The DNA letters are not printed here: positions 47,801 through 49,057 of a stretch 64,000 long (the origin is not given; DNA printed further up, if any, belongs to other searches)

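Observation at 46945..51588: GC-rich, translationally coupled five-gene operon: three paralogous extended-SDR epimerase/dehydratase genes interleaved with a PAP2 (SMS/IPC-synthase-like) membrane protein and a CPBP intramembrane protease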

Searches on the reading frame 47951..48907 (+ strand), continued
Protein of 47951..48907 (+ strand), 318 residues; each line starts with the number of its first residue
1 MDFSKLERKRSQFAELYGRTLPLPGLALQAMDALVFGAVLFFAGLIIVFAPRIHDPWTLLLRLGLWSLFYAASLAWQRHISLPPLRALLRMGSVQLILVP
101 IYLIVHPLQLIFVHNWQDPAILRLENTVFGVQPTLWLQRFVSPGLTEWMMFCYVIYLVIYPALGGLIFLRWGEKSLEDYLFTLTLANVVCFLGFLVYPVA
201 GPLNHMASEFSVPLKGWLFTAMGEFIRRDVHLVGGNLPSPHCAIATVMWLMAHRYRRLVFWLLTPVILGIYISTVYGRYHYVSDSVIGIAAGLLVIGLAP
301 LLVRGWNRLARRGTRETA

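Call 78: find_homologous_proteins(query=L025:8113-9105:+, max_evalue=1e-10)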
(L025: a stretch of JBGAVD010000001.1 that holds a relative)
Query L025:8113-9105:+ (330 aa): 3067 proteins with E <= 1e-10 among 5749 candidates; the best 120 are listed.
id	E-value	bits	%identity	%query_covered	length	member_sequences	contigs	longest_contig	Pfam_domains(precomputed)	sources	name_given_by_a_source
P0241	1.7e-217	739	100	100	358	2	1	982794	PF04321.24,PF16363.12,PF02719.22,PF05368.20,PF01073.26,PF07993.19,PF13460.13,PF01370.28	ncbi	-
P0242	4.5e-190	648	86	100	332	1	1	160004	PF04321.24,PF16363.12,PF02719.22,PF05368.20,PF01073.26,PF07993.19,PF13460.13,PF01370.28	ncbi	-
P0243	2.7e-176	603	80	98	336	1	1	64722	PF04321.24,PF16363.12,PF02719.22,PF05368.20,PF01073.26,PF07993.19,PF13460.13,PF01370.28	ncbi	-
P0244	4.7e-167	573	77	100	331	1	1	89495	PF04321.24,PF16363.12,PF02719.22,PF05368.20,PF01073.26,PF07993.19,PF13460.13,PF00106.32,PF01370.28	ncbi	-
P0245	5.7e-160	550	73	99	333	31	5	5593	PF04321.24,PF16363.12,PF02719.22,PF05368.20,PF01073.26,PF07993.19,PF13460.13,PF00106.32,PF01370.28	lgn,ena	-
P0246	7.4e-159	546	73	99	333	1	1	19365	PF04321.24,PF16363.12,PF02719.22,PF05368.20,PF01073.26,PF07993.19,PF13460.13,PF00106.32,PF01370.28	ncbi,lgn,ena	-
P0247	3.9e-158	544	71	100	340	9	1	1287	PF04321.24,PF16363.12,PF02719.22,PF05368.20,PF01073.26,PF07993.19,PF13460.13,PF01370.28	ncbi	ncbi:MAG: SDR family oxidoreductase [Candidatus Kapaibacterium sp.]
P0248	6.2e-134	464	77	80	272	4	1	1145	PF16363.12,PF01073.26,PF07993.19,PF01370.28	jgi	jgi:farnesol dehydrogenase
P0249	1.4e-120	420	55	100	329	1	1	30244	PF04321.24,PF16363.12,PF02719.22,PF05368.20,PF01073.26,PF07993.19,PF13460.13,PF01370.28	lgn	-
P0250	3.0e-119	416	56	100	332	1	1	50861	PF04321.24,PF16363.12,PF02719.22,PF05368.20,PF01073.26,PF07993.19,PF13460.13,PF01370.28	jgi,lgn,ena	-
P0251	4.5e-119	415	55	99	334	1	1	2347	PF08659.17,PF04321.24,PF16363.12,PF02719.22,PF05368.20,PF01073.26,PF07993.19,PF13460.13,PF00106.32,PF01370.28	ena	-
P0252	1.2e-118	414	55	100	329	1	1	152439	PF04321.24,PF16363.12,PF02719.22,PF05368.20,PF01073.26,PF07993.19,PF13460.13,PF01370.28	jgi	jgi:nucleoside-diphosphate-sugar epimerase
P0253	4.9e-118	412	57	99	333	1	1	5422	PF04321.24,PF16363.12,PF02719.22,PF05368.20,PF01073.26,PF07993.19,PF13460.13,PF01370.28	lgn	-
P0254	1.1e-117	411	56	99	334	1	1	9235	PF04321.24,PF16363.12,PF02719.22,PF05368.20,PF01073.26,PF07993.19,PF13460.13,PF01370.28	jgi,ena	-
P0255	2.6e-117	409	56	100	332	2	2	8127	PF04321.24,PF16363.12,PF02719.22,PF05368.20,PF01073.26,PF07993.19,PF13460.13,PF01370.28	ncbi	-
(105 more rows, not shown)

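Call 87: search_protein_families(library=pfam, proteins=[L003:6035-9142:+, L003:9161-9928:+, L003:12806-13831:-, L003:14153-16615:+, L018:12790-13479:+, L018:9201-9725:+, L020:7907-9787:-], max_evalue=0.001)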
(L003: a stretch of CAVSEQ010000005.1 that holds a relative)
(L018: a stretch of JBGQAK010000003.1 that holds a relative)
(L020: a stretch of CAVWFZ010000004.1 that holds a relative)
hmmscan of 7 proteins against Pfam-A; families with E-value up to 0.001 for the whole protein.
L003:6035-9142:+ (1035 aa): 6 families
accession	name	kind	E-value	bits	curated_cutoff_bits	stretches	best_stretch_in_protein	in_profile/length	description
PF08659.16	KR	-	6.1e-36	124.5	22.6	1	450-634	3-166/180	KR domain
PF13561.12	adh_short_C2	-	6.2e-17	62.4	27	1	511-649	34-177/236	Enoyl-(Acyl carrier protein) reductase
PF00106.31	adh_short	-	1.1e-15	58.1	26.6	1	505-649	33-183/195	short chain dehydrogenase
PF14765.12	PS-DH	-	2.7e-15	56.8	23.7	1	894-1034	16-160/166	Polyketide synthase dehydratase N-terminal domain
PF00550.31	PP-binding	-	1.1e-06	29.3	20.8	1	114-179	1-65/67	Phosphopantetheine attachment site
PF01370.27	Epimerase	-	2.1e-05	24.5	20.9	1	524-663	44-186/240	NAD dependent epimerase/dehydratase family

L003:9161-9928:+ (255 aa): 1 family
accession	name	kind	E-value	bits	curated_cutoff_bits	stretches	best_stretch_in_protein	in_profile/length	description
PF01648.25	ACPS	-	2.3e-09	37.7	25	1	123-193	2-78/111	4'-phosphopantetheinyl transferase superfamily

L003:12806-13831:- (341 aa): 0 families

L003:14153-16615:+ (820 aa): 2 families
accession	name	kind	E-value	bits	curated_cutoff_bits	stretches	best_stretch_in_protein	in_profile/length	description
PF12704.14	MacB_PCD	-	2e-38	133.2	27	2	20-245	1-204/207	MacB-like periplasmic core domain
PF02687.27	FtsX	-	3.3e-20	72.7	25.5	2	309-423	2-117/120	FtsX-like permease C-terminal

L018:12790-13479:+ (229 aa): 0 families

L018:9201-9725:+ (174 aa): 0 families

L020:7907-9787:- (626 aa): 0 families

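Call 90: search_protein_families(library=pfam, proteins=[L003:37-1116:+, L003:3009-4703:+, L003:4573-6375:+], max_evalue=0.001)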
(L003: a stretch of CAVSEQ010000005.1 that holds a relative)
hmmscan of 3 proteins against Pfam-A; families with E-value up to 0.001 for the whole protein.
L003:37-1116:+ (359 aa): 0 families

L003:3009-4703:+ (564 aa): 4 families
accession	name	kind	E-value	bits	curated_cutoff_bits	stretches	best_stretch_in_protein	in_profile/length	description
PF00109.32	ketoacyl-synt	-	4.2e-50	171.1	20.8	1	100-387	2-251/252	Beta-ketoacyl synthase, N-terminal domain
PF02801.28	Ketoacyl-synt_C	-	2.1e-22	79.8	20.8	1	397-507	2-118/119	Beta-ketoacyl synthase, C-terminal domain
PF00108.29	Thiolase_N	-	8.9e-05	22.4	26.4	1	294-336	77-118/260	Thiolase, N-terminal domain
PF16197.11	KAsynt_C_assoc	-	0.00028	21.7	33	0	510-559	1-46/111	Ketoacyl-synthetase C-terminal extension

L003:4573-6375:+ (600 aa): 2 families
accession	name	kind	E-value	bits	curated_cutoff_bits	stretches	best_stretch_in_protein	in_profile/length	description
PF00698.26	Acyl_transf_1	-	3.4e-29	102.8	32.7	1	204-416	77-281/319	Acyl transferase domain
PF00550.31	PP-binding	-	4.9e-07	30.3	20.8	1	489-554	1-65/67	Phosphopantetheine attachment site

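Call 94: search_protein_families(library=pfam, proteins=[L026:3462-6122:+, L026:6113-7246:+, L026:7253-8371:+, L026:8368-9096:+, L026:2507-3454:+, L060:30-1241:+, L060:1398-2528:+, L042:7073-9583:+], max_evalue=0.01)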
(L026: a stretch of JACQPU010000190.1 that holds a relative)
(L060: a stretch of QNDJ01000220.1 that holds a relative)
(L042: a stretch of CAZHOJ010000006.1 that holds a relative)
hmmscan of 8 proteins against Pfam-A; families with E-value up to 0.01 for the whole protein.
L026:3462-6122:+ (886 aa): 2 families
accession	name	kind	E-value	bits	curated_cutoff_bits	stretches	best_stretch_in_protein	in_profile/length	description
PF01326.24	PPDK_N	-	9.9e-65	219.4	27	1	21-319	2-312/328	Pyruvate phosphate dikinase, AMP/ATP-binding domain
PF00391.29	PEP-utilizers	-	2.7e-23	81.8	23.1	1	812-881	3-72/72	PEP-utilising enzyme, mobile domain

L026:6113-7246:+ (377 aa): 1 family
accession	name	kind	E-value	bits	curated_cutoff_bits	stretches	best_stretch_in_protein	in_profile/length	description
PF00583.31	Acetyltransf_1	-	2e-05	25.3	20.7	0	252-346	31-99/116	Acetyltransferase (GNAT) family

L026:7253-8371:+ (372 aa): 2 families
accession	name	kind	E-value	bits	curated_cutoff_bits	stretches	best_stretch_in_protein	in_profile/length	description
PF12704.14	MacB_PCD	-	4.3e-15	57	27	1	22-222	3-206/207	MacB-like periplasmic core domain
PF02687.27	FtsX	-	6.6e-10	39.5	25.5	1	253-367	2-120/120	FtsX-like permease C-terminal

L026:8368-9096:+ (242 aa): 12 families
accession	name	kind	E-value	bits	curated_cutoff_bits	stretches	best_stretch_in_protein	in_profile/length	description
PF00005.33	ABC_tran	-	5.2e-34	118.2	25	1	31-179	2-137/137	ABC transporter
PF13304.12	AAA_21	-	6.9e-06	26.8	27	1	43-93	2-49/304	AAA domain, putative AbiEii toxin, Type IV TA system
PF25199.1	nSTAND_NTPase5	-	0.00013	22.3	34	1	39-89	40-93/145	Novel STAND NTPase 5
PF13191.12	AAA_16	-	0.00014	22.8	32.6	1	37-157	19-104/167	AAA ATPase domain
PF13555.12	AAA_29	-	0.0008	19.6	27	1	39-59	22-42/61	P-loop containing region of AAA domain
PF07728.20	AAA_5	-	0.00092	19.7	22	1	43-79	2-38/139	AAA domain (dynein-related subfamily)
PF13481.12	AAA_25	-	0.0013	18.9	27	1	38-79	30-76/195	AAA domain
PF01695.23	IstB_IS21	-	0.0018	18.3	24.1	0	15-78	68-129/238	IstB-like ATP binding protein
PF00004.35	AAA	-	0.0031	18.4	21.2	1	43-93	1-45/131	ATPase family associated with various cellular activities (AAA)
PF05729.18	NACHT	-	0.0062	16.8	26.7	0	42-66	2-26/167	NACHT domain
PF13604.12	AAA_30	-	0.0085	16.3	27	0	41-73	19-50/191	AAA domain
PF01637.24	ATPase_2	-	0.0089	16.3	33.2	0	41-92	21-69/225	ATPase domain predominantly from Archaea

L026:2507-3454:+ (315 aa): 1 family
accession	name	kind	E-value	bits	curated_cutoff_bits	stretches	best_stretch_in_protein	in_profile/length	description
PF01040.23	UbiA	-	3.9e-08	33.3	34.2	1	41-298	6-247/250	UbiA prenyltransferase family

L060:30-1241:+ (403 aa): 5 families
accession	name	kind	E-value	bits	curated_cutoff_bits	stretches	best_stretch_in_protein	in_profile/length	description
PF00155.27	Aminotran_1_2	-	5e-62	210.6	19.7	1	52-392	2-360/361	Aminotransferase class I and II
PF01053.26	Cys_Met_Meta_PP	-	5.2e-08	32.3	27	1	87-225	46-181/381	Cys/Met metabolism PLP-dependent enzyme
PF00266.25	Aminotran_5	-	7.5e-07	28.9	21.5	1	69-223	14-181/371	Aminotransferase class-V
PF01212.27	Beta_elim_lyase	-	9.4e-05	22.3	27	1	99-275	35-224/288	Beta-eliminating lyase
PF01041.23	DegT_DnrJ_EryC1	-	0.0022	17.7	19.8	1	98-224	26-152/360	DegT/DnrJ/EryC1/StrS aminotransferase family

L060:1398-2528:+ (376 aa): 1 family
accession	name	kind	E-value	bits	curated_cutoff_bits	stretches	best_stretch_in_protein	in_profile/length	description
PF00583.31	Acetyltransf_1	-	5.3e-05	23.9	20.7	0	55-105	24-72/116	Acetyltransferase (GNAT) family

L042:7073-9583:+ (836 aa): 7 families
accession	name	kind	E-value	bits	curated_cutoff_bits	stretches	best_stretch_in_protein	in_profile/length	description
PF18962.6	Por_Secre_tail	-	3.8e-10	40.4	27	1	758-833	2-74/75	Secretion system C-terminal sorting domain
PF02230.22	Abhydrolase_2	-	0.00015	22.1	23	1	557-635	92-172/217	Phospholipase/Carboxylesterase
PF13860.13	FlgD_ig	-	0.0011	19.3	27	1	764-823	8-75/79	FlgD Ig-like domain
PF00326.27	Peptidase_S9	-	0.0014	18.6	22.6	0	559-604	52-97/213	Prolyl oligopeptidase family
PF10503.15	Esterase_PHB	-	0.0016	18.2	23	1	477-639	3-162/219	Esterase PHB depolymerase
PF12697.13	Abhydrolase_6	-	0.0023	19.1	26.3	1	494-745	1-177/217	Alpha/beta hydrolase family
PF05048.19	NosD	-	0.0041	17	23.6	0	150-330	17-173/212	Periplasmic copper-binding protein (NosD)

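Call 95: search_solved_structures(query=L060:30-1241:+, max_evalue=1e-20)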
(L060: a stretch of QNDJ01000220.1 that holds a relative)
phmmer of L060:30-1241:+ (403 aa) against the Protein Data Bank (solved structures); distinct sequences matched with E-value up to 1e-20: 50.
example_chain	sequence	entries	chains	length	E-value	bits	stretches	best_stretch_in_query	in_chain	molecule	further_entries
8guh_A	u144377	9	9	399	2.2e-131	441.7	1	13-399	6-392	Serine palmitoyltransferase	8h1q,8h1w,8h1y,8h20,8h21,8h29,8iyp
3a2b_A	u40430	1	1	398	2.3e-131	441.6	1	13-399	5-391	Serine palmitoyltransferase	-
8s1y_A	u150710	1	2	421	9.9e-90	304.6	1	21-403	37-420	8-amino-7-oxononanoate synthase/2-amino-3-ketobutyrate coenzyme A ligase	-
7poa_A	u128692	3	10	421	2.6e-89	303.2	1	21-403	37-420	8-amino-7-oxononanoate synthase/2-amino-3-ketobutyrate coenzyme A ligase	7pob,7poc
2x8u_A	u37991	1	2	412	7.7e-88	298.4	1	28-403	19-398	SERINE PALMITOYLTRANSFERASE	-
2jgt_A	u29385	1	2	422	1.4e-87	297.5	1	34-403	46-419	SERINE PALMITOYLTRANSFERASE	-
2jg2_A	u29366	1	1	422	1.4e-87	297.5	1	34-403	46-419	SERINE PALMITOYLTRANSFERASE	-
2w8j_A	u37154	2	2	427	1.5e-87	297.4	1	34-403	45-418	SERINE PALMITOYLTRANSFERASE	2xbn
2w8t_A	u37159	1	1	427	2e-87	297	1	34-403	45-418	SERINE PALMITOYLTRANSFERASE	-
2w8v_A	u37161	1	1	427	2.8e-87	296.5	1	34-403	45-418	SERINE PALMITOYLTRANSFERASE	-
2w8u_A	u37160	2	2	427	2.8e-87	296.5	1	34-403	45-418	SERINE PALMITOYLTRANSFERASE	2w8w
4bmk_A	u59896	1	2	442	1.1e-86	294.5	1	34-403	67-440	SERINE PALMITOYLTRANSFERASE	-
3tqx_A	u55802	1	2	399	6.9e-82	278.7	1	21-403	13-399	2-amino-3-ketobutyrate coenzyme A ligase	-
7v58_A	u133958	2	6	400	1.1e-79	271.6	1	22-402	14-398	2-amino-3-ketobutyrate coenzyme A ligase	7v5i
1fc4_A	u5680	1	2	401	6.4e-79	269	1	21-403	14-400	2-AMINO-3-KETOBUTYRATE CONENZYME A LIGASE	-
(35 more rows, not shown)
